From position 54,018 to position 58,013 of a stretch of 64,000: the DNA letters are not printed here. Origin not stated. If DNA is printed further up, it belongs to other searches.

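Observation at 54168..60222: Bfu-type (NuoE/NuoF/NuoG-like) putative electron-bifurcating enzyme whose large subunit fuses a GltD NADPH module with a catalytically degenerate molybdopterin domain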

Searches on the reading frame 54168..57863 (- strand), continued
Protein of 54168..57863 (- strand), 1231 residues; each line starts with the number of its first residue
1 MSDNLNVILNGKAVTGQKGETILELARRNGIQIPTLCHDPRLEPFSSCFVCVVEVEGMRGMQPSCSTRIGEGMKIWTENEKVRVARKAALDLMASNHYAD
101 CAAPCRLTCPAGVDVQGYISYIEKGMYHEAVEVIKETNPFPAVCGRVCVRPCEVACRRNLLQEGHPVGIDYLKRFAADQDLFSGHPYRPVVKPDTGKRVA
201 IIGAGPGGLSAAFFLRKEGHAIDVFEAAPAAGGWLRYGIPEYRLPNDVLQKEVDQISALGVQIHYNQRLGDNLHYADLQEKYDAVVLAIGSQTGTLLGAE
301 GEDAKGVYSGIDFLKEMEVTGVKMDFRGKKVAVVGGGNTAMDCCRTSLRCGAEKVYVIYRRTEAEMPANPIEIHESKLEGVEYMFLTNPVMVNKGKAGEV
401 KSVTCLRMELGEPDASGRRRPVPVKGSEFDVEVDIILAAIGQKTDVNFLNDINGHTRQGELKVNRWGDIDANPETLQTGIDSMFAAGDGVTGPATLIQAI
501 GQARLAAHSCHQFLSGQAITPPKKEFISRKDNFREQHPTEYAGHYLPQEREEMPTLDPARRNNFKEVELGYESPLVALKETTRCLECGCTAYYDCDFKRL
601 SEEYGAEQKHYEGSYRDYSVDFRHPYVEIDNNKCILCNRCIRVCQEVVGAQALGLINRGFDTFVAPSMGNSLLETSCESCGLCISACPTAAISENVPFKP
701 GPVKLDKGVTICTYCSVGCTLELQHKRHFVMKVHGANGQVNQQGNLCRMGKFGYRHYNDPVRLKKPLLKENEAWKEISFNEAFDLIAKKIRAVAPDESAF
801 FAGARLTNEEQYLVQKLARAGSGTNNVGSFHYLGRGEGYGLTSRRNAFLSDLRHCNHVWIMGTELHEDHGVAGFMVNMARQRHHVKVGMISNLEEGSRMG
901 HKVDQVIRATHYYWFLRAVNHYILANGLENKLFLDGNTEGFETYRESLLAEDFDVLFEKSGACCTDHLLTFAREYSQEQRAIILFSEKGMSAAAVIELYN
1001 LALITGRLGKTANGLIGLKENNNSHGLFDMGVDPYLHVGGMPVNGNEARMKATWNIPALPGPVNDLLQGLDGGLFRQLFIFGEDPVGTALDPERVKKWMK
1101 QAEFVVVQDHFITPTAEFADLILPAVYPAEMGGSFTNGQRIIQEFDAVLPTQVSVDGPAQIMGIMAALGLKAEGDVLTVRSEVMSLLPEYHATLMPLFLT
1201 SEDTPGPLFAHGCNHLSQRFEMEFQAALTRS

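Call 14: find_homologous_proteins(query=window:54168-57863:-, max_evalue=1e-50)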
Query window:54168-57863:- (1231 aa): 7997 proteins with E <= 1e-50 among 8000 candidates; the best 120 are listed.
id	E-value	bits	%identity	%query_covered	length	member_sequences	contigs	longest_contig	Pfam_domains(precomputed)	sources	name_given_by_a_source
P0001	0.0e+0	2874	99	100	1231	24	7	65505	PF14697.12,PF13241.13,PF00384.28,PF13450.13,PF07992.21,PF00070.34,PF22117.3,PF01266.31,PF13510.12,PF14691.12,PF00037.33,PF13738.13,PF04879.22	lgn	-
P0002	0.0e+0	2026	69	100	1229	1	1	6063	PF14697.12,PF00384.28,PF13450.13,PF07992.21,PF00070.34,PF12838.13,PF22117.3,PF13510.12,PF14691.12,PF13738.13,PF25160.2,PF04879.22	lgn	-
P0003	0.0e+0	1983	68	100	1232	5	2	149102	PF14697.12,PF13510.12,PF00384.28,PF13450.13,PF14691.12,PF07992.21,PF00070.34,PF13738.13,PF22117.3,PF04879.22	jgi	jgi:formate dehydrogenase major subunit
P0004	0.0e+0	1900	65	100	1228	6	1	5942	PF14697.12,PF13510.12,PF00384.28,PF13450.13,PF14691.12,PF07992.21,PF00070.34,PF13738.13,PF12838.13,PF22117.3,PF04879.22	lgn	-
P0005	0.0e+0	1818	63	100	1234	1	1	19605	PF14697.12,PF13510.12,PF00384.28,PF13450.13,PF14691.12,PF07992.21,PF00070.34,PF13738.13,PF12838.13,PF22117.3,PF04879.22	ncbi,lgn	ncbi:MAG: formate dehydrogenase subunit alpha [Bacteroidales bacterium]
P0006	0.0e+0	1814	62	100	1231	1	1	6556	PF13510.12,PF00384.28,PF13450.13,PF14691.12,PF07992.21,PF00070.34,PF13738.13,PF22117.3,PF04879.22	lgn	-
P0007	0.0e+0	1812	62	100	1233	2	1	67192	PF14697.12,PF01266.31,PF13510.12,PF00384.28,PF13450.13,PF14691.12,PF07992.21,PF00070.34,PF13738.13,PF22117.3,PF04879.22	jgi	jgi:formate dehydrogenase major subunit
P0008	0.0e+0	1810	62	100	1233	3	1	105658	PF13510.12,PF00384.28,PF13450.13,PF14691.12,PF07992.21,PF00070.34,PF13738.13,PF22117.3,PF04879.22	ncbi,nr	ncbi:MAG: FAD-dependent oxidoreductase [Bacteroidales bacterium]|nr:FAD-dependent oxidoreductase [Ba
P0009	0.0e+0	1809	62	100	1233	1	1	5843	PF14697.12,PF13510.12,PF00384.28,PF13450.13,PF14691.12,PF07992.21,PF00070.34,PF13738.13,PF12838.13,PF22117.3,PF04879.22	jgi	jgi:formate dehydrogenase major subunit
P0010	0.0e+0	1808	62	100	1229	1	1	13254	PF13510.12,PF00384.28,PF13450.13,PF14691.12,PF07992.21,PF00070.34,PF13738.13,PF22117.3,PF04879.22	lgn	-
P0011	0.0e+0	1805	62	100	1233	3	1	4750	PF13510.12,PF00384.28,PF13450.13,PF14691.12,PF07992.21,PF00070.34,PF13738.13,PF22117.3,PF04879.22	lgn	-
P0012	0.0e+0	1805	62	100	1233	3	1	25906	PF14697.12,PF13510.12,PF00384.28,PF13450.13,PF14691.12,PF07992.21,PF00070.34,PF13738.13,PF22117.3,PF04879.22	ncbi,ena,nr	ncbi:MAG: FAD-dependent oxidoreductase [Bacteroidales bacterium]|nr:FAD-dependent oxidoreductase [Ba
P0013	0.0e+0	1804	61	100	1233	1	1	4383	PF13510.12,PF00384.28,PF13450.13,PF14691.12,PF07992.21,PF00070.34,PF13738.13,PF22117.3,PF04879.22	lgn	-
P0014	0.0e+0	1801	62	100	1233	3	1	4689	PF13510.12,PF00384.28,PF13450.13,PF14691.12,PF07992.21,PF00070.34,PF13738.13,PF22117.3,PF04879.22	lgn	-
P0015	0.0e+0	1800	61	100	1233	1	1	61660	PF13510.12,PF00384.28,PF13450.13,PF14691.12,PF07992.21,PF00070.34,PF13738.13,PF22117.3,PF04879.22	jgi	-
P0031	0.0e+0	1779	61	100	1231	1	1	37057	PF14697.12,PF13241.13,PF00384.28,PF13450.13,PF07992.21,PF00070.34,PF12838.13,PF22117.3,PF13510.12,PF14691.12,PF13738.13,PF04879.22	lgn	-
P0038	0.0e+0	1774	61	100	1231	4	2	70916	PF13510.12,PF00384.28,PF13450.13,PF14691.12,PF07992.21,PF00070.34,PF13738.13,PF22117.3,PF04879.22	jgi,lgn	jgi:formate dehydrogenase major subunit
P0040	0.0e+0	1773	62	100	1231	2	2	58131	PF14697.12,PF13241.13,PF00384.28,PF13450.13,PF07992.21,PF00070.34,PF22117.3,PF01266.31,PF13510.12,PF14691.12,PF13738.13,PF04879.22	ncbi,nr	ncbi:MAG TPA: FAD-dependent oxidoreductase [Bacteroidales bacterium]|nr:FAD-dependent oxidoreductase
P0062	0.0e+0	1758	60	100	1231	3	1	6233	PF13510.12,PF13241.13,PF00384.28,PF13450.13,PF14691.12,PF07992.21,PF00070.34,PF13738.13,PF22117.3,PF04879.22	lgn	-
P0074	0.0e+0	1753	62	100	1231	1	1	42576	PF14697.12,PF13510.12,PF13241.13,PF00384.28,PF13450.13,PF14691.12,PF07992.21,PF00070.34,PF13738.13,PF22117.3,PF04879.22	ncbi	-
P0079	0.0e+0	1751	61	100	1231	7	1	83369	PF14697.12,PF00384.28,PF13450.13,PF07992.21,PF00070.34,PF12838.13,PF22117.3,PF13510.12,PF01593.31,PF14691.12,PF13738.13,PF04879.22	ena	-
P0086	0.0e+0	1747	62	99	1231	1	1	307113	PF13510.12,PF00384.28,PF13450.13,PF14691.12,PF07992.21,PF00070.34,PF13738.13,PF22117.3,PF04879.22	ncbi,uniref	ncbi:FAD-dependent oxidoreductase [Saccharicrinis sp. FJH54]|uniref:FAD-dependent oxidoreductase n=1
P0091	0.0e+0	1745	60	100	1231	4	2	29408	PF14697.12,PF00384.28,PF13450.13,PF07992.21,PF00070.34,PF12838.13,PF22117.3,PF13510.12,PF14691.12,PF00037.33,PF13738.13,PF04879.22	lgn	-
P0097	0.0e+0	1744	60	100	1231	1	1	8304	PF13241.13,PF00384.28,PF13450.13,PF07992.21,PF00070.34,PF12838.13,PF22117.3,PF13510.12,PF01593.31,PF14691.12,PF13738.13,PF04879.22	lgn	-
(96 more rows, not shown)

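Call 15: find_related_loci(query=window:54168-57863:-, collection=genome_contigs, flank=8000)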
Query window:54168-57863:- (1231 aa) in genome_contigs; peptide patterns used: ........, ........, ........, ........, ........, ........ (x = any residue, [..] = any of these).
85 stretches matched a pattern; 48 encode a relative of the query (tblastn E <= 1e-3); 48 distinct loci.
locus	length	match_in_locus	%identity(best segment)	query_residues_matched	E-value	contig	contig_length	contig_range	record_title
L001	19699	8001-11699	62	1-1230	0e+0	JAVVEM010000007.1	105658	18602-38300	MAG: Bacteroidales bacterium isolate TamC13-21 NODE_130_length_105658_cov_12.853224, whole genome shotgun sequence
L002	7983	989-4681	62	1-1228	0e+0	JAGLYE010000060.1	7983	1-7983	MAG: Bacteroidales bacterium isolate RS_13_16 ZL320.bin.16.fa_60, whole genome shotgun sequence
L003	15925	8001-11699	61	1-1230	0e+0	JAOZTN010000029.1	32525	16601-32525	MAG: Bacteroidales bacterium isolate GMC8_bin_15 GMC8_647_length_32525_cov_17.538097, whole genome shotgun sequence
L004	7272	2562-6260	61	1-1230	0e+0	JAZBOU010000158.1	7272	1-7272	MAG: Bacteroidales bacterium isolate bin.552 k117_5865617, whole genome shotgun sequence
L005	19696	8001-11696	61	1-1229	0e+0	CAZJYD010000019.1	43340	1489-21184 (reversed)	MAG TPA_asm: uncultured Bacteroidales bacterium isolate SRP141376_co1_300 genome assembly, contig: NODE_2125_length_4334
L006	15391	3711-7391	61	1-1225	0e+0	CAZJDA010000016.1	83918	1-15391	MAG TPA_asm: uncultured Bacteroidales bacterium isolate SRP332253_co1_243 genome assembly, contig: NODE_259_length_83918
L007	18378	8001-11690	62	1-1228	0e+0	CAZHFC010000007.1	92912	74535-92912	MAG TPA_asm: uncultured Bacteroidales bacterium isolate SRP241341_co1_62 genome assembly, contig: NODE_305_length_92912_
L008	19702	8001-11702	60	1-1230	0e+0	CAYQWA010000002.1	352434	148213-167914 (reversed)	MAG TPA_asm: uncultured Bacteroidales bacterium isolate SRP077602_co7_588 genome assembly, contig: NODE_10_length_352434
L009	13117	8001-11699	60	1-1230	0e+0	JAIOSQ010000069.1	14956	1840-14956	MAG: Bacteroidales bacterium isolate SMBSF48 bin_32_k127_582748, whole genome shotgun sequence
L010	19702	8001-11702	61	1-1230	0e+0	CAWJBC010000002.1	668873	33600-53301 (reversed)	MAG: uncultured Bacteroidales bacterium isolate MFD04716.bin.1.251 genome assembly, contig: contig_17963, whole genome s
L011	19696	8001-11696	61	1-1228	0e+0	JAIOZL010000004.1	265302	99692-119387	MAG: Bacteroidales bacterium isolate Tobar13.5m-G8 Tobar13-5m-C29, whole genome shotgun sequence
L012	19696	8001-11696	61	1-1228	0e+0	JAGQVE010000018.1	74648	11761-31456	MAG: Bacteroidales bacterium isolate HKST-UBA07 NODE_18_length_74648_cov_10.024768, whole genome shotgun sequence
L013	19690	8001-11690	60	1-1228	0e+0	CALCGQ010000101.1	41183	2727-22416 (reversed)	MAG TPA_asm: uncultured Bacteroidetes bacterium isolate ERR2206796_bin.57_CONCOCT_v1.1_MAG genome assembly, contig: ERZ8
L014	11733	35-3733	60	1-1229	0e+0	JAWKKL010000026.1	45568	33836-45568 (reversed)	MAG: Bacteroidales bacterium isolate ABC1.42 ABC1.42.fa-26, whole genome shotgun sequence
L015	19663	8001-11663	65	1-1222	0e+0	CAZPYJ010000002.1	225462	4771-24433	MAG TPA_asm: uncultured Lentimicrobiaceae bacterium isolate SRP241326_co4_23 genome assembly, contig: NODE_42_length_225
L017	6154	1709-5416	60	1-1231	0e+0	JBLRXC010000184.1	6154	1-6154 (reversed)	MAG: Bacteroidales bacterium isolate TamC05-27 NODE_184_length_6154_cov_3.813559, whole genome shotgun sequence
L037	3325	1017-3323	71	1-769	0e+0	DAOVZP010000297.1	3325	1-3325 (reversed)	MAG TPA_asm: Bacteroidota bacterium isolate CSMAG_1812 CSMAG_1812_k141_5698992_length_3325_cov_9.4997, whole genome shot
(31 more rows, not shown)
